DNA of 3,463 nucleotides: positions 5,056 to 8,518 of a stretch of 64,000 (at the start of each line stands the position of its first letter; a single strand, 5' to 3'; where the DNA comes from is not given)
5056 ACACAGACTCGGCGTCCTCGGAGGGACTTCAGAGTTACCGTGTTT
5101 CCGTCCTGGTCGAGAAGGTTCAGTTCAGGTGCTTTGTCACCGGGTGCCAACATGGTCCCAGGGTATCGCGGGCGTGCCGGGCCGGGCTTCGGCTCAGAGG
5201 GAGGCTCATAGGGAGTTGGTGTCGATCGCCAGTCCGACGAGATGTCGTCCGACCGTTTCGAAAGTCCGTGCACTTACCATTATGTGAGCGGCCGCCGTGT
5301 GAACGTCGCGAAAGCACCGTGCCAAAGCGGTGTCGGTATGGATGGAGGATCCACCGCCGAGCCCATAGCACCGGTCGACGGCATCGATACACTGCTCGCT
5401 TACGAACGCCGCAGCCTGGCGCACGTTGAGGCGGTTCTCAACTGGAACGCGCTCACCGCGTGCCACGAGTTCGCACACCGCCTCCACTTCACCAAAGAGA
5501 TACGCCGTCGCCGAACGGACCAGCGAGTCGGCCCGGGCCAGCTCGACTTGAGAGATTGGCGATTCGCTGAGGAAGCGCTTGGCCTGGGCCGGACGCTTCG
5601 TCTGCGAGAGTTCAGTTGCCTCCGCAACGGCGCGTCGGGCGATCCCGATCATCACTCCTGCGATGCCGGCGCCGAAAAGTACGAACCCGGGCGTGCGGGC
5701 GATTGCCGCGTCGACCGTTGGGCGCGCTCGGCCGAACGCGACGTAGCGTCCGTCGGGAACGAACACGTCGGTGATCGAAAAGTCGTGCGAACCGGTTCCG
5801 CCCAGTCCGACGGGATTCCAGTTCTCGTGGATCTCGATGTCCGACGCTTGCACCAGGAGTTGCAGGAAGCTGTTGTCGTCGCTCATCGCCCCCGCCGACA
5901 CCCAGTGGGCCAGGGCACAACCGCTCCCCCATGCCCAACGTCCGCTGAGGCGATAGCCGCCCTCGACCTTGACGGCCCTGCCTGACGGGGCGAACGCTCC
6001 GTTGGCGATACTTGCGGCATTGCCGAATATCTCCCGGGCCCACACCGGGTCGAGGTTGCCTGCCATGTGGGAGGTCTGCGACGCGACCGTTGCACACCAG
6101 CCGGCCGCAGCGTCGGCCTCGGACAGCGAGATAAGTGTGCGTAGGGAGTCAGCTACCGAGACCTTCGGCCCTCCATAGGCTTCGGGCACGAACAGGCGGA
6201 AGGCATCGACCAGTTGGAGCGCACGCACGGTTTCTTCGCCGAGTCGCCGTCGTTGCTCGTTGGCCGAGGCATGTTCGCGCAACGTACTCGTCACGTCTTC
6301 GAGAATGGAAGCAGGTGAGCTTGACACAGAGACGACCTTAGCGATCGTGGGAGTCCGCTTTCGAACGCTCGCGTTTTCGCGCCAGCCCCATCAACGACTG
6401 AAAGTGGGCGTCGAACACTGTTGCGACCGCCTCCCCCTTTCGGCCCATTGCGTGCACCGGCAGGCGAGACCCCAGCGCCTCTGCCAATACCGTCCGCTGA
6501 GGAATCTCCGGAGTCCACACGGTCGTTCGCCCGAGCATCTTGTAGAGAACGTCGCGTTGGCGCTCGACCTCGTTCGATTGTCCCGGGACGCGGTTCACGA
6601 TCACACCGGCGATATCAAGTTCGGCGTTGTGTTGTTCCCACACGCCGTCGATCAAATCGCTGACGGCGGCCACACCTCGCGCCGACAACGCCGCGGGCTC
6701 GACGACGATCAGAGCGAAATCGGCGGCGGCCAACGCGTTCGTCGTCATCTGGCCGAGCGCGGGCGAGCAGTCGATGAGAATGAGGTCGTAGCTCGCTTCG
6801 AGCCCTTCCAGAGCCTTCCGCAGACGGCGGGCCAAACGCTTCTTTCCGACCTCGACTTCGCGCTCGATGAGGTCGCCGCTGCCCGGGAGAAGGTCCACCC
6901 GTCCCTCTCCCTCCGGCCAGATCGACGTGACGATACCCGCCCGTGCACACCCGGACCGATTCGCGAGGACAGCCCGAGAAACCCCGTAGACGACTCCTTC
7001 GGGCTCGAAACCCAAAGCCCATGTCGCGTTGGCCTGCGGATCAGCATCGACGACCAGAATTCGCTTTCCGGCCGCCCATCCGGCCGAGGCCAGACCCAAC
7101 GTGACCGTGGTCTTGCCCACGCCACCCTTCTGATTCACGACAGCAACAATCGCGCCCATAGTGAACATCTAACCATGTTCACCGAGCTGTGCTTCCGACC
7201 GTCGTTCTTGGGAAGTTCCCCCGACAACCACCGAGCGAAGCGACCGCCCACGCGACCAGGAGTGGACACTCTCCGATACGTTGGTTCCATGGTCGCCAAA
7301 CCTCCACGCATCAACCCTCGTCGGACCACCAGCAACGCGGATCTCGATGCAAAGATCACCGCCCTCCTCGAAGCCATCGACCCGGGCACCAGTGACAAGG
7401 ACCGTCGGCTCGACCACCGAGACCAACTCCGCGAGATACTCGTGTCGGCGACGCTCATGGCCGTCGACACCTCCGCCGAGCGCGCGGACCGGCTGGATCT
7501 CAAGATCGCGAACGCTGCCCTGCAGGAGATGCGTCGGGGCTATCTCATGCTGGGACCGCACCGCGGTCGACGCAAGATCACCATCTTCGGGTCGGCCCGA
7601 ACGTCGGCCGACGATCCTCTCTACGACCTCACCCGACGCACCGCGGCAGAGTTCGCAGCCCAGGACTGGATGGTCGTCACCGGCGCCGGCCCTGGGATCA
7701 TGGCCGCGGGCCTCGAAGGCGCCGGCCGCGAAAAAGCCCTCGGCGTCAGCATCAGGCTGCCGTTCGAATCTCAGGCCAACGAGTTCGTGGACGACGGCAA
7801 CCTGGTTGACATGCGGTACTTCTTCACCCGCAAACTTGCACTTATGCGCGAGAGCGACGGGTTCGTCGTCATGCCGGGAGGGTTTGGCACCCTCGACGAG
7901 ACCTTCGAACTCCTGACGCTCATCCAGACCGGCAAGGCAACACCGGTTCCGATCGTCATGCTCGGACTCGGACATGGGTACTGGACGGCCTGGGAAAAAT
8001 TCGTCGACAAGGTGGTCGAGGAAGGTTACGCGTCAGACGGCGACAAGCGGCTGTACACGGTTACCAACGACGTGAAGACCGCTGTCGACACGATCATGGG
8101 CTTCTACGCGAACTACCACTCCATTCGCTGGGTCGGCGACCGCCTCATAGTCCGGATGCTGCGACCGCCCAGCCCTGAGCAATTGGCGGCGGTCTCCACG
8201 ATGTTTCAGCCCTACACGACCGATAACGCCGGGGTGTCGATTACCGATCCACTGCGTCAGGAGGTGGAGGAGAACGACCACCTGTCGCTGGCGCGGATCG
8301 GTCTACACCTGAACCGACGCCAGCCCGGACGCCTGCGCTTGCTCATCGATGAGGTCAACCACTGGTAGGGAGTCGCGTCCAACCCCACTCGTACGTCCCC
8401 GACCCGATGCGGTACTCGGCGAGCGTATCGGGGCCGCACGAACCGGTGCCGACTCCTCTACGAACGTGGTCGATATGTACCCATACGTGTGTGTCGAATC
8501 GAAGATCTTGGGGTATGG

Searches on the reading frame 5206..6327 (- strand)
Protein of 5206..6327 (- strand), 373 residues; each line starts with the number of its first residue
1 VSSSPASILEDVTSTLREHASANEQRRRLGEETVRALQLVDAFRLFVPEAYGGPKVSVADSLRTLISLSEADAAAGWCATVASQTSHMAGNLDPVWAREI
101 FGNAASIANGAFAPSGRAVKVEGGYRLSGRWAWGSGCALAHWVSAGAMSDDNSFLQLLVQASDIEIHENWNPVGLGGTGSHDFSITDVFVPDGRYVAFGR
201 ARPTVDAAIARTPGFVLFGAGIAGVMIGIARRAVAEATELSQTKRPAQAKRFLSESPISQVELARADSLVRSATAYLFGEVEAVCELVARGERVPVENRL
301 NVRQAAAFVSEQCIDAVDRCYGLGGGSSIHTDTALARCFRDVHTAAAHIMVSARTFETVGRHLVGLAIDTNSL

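Call 18: search_protein_families(library=pfam, proteins=[window:5206-6327:-], max_evalue=0.0001)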
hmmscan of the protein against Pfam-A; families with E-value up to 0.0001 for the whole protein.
window:5206-6327:- (373 aa): 2 families
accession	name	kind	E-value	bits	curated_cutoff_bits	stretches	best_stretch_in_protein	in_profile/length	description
PF08028.16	Acyl-CoA_dh_2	-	1.5e-27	97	22.7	1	221-352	2-133/134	Acyl-CoA dehydrogenase, C-terminal domain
PF00441.29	Acyl-CoA_dh_1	-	9.7e-07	29.5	22.4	1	221-344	17-130/150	Acyl-CoA dehydrogenase, C-terminal domain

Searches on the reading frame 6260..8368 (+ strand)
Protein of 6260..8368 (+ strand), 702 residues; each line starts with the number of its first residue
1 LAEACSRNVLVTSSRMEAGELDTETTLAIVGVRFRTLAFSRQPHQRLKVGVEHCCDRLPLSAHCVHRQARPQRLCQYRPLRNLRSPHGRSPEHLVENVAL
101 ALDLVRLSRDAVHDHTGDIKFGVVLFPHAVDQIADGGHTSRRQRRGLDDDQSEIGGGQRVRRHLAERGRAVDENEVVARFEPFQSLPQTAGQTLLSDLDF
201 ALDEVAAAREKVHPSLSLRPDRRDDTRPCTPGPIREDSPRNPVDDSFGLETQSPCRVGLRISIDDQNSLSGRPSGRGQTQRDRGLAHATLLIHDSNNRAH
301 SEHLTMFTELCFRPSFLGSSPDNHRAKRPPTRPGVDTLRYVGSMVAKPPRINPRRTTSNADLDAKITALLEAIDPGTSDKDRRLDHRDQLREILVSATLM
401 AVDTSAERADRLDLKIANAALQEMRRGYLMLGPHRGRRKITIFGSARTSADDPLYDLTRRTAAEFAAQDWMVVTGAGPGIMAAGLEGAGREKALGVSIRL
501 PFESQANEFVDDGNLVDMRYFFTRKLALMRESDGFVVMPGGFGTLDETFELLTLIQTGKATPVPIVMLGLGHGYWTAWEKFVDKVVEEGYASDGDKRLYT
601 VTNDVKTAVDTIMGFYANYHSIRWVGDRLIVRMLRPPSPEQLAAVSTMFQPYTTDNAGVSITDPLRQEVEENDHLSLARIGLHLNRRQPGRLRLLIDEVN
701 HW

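Call 18: search_protein_families(library=pfam, proteins=[window:6260-8368:+], max_evalue=0.0001)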
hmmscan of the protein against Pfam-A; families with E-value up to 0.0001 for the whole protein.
window:6260-8368:+ (702 aa): 2 families
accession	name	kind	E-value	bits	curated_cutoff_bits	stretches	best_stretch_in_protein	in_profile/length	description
PF03641.19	Lysine_decarbox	-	4.4e-27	95.3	27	1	491-611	13-130/131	Possible lysine decarboxylase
PF18306.6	LDcluster4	-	1.3e-09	38.3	26.3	1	438-548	2-110/151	SLOG cluster4 family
